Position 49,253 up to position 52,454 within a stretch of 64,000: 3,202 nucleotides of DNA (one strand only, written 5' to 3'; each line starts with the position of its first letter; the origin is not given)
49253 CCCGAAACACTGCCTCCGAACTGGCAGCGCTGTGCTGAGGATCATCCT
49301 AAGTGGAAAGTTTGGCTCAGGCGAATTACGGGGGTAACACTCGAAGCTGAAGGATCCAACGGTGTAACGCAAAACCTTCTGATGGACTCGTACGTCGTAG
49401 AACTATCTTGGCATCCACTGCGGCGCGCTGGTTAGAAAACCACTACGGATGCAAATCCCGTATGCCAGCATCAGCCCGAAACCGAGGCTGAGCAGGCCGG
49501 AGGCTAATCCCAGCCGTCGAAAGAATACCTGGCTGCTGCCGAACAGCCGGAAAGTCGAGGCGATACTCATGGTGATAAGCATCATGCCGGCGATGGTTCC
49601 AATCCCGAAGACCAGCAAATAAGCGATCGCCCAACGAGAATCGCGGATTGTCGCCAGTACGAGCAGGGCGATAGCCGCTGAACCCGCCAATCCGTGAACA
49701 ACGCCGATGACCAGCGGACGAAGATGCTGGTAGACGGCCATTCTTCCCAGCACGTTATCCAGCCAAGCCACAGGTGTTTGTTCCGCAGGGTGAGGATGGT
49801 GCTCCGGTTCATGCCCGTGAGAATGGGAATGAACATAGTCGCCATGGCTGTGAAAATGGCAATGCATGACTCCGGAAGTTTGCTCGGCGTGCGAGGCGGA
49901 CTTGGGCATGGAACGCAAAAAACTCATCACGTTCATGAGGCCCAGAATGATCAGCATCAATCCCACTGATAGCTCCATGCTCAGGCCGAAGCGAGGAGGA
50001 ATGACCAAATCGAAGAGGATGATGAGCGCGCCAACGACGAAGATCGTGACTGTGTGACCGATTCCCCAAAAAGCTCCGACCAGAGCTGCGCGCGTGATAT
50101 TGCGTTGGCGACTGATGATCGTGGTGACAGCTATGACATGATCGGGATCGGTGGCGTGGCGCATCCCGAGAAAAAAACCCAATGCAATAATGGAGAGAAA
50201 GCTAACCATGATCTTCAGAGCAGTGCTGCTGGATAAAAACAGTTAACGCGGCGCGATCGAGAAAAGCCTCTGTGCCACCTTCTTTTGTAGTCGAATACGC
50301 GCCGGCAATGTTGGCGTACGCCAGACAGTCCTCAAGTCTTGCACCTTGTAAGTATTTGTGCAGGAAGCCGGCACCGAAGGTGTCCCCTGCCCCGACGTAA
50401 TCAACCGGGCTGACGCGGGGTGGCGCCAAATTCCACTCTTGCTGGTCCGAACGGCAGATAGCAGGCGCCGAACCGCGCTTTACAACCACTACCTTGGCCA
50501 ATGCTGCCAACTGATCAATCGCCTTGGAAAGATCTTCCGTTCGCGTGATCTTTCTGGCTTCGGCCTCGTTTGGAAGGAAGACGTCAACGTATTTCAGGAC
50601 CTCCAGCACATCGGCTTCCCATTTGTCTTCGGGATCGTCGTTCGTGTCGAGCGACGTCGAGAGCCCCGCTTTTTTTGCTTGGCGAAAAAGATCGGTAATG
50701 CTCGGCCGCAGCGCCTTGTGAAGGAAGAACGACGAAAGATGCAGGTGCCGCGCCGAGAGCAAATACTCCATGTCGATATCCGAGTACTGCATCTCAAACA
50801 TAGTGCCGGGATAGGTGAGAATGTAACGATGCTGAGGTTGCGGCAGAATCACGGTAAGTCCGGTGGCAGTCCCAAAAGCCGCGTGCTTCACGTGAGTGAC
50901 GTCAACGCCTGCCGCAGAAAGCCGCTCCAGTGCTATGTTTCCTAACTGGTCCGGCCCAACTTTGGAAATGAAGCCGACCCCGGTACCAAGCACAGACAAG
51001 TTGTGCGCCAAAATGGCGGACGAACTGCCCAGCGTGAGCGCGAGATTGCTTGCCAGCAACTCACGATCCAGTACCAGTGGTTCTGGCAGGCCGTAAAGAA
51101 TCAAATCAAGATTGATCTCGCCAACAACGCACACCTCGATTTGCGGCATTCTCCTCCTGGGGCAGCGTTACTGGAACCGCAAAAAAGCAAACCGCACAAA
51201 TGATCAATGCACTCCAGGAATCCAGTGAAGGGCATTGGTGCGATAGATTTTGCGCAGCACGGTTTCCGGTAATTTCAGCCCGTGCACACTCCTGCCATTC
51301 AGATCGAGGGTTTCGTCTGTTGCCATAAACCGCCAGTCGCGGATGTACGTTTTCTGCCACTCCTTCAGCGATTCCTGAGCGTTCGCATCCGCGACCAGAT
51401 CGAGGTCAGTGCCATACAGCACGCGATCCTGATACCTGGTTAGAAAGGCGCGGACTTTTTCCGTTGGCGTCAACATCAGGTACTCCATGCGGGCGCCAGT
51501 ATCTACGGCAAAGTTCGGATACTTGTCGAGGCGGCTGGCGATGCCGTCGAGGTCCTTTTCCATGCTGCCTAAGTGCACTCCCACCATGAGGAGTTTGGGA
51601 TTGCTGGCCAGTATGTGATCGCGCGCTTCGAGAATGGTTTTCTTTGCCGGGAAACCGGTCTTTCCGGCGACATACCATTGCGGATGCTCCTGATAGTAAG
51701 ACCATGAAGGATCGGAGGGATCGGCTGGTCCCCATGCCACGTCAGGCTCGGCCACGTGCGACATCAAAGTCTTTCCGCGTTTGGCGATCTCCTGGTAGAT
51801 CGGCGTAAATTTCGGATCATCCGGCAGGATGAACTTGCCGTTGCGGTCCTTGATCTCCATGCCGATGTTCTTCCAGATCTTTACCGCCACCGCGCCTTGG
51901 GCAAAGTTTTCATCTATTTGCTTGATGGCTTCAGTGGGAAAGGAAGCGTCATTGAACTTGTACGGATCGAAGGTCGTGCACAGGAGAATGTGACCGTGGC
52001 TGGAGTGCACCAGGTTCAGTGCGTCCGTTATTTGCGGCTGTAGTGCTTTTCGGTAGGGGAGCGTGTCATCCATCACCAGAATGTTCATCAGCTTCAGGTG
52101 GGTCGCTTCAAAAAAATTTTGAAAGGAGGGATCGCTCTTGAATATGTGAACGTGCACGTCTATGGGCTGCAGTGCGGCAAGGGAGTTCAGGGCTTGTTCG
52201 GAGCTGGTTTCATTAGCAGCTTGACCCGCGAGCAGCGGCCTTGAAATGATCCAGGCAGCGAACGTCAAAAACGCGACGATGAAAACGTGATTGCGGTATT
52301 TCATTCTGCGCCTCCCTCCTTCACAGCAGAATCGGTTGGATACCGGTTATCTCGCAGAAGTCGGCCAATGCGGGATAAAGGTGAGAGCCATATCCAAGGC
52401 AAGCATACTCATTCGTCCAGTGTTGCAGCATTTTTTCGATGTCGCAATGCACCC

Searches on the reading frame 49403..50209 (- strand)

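Call 21: search_protein_families(library=pfam, proteins=[window:49403-50209:-], max_evalue=0.00001)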
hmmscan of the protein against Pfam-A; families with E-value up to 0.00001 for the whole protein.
window:49403-50209:- (268 aa): 1 family
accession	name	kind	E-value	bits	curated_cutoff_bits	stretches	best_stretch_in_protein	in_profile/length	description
PF03824.22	NicO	-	4.6e-09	36.5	27.7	1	5-213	2-199/287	High-affinity nickel-transport protein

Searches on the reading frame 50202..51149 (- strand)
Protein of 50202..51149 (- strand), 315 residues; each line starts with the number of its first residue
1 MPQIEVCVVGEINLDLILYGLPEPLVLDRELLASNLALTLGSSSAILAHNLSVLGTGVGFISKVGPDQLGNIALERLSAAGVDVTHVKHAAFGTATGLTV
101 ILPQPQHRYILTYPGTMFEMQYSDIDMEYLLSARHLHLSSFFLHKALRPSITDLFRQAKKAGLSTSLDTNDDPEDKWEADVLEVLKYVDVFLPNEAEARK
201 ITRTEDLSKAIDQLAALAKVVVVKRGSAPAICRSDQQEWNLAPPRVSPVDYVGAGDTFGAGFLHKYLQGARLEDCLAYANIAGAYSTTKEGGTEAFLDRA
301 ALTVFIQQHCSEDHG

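Call 22: search_protein_families(library=pfam, proteins=[window:50202-51149:-], max_evalue=0.00001)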
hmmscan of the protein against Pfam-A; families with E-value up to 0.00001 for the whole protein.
window:50202-51149:- (315 aa): 1 family
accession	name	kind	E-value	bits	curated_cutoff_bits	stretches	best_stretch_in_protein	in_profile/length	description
PF00294.29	PfkB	-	4.7e-45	154.7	25.8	1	5-294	3-297/302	pfkB family carbohydrate kinase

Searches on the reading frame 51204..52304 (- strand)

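Call 22: search_protein_families(library=pfam, proteins=[window:51204-52304:-], max_evalue=0.00001)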
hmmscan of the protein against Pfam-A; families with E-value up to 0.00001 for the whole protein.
window:51204-52304:- (366 aa): 1 family
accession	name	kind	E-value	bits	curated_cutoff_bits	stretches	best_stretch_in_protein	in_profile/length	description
PF04909.20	Amidohydro_2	-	1.2e-11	45.3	26.4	1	148-359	109-284/289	Amidohydrolase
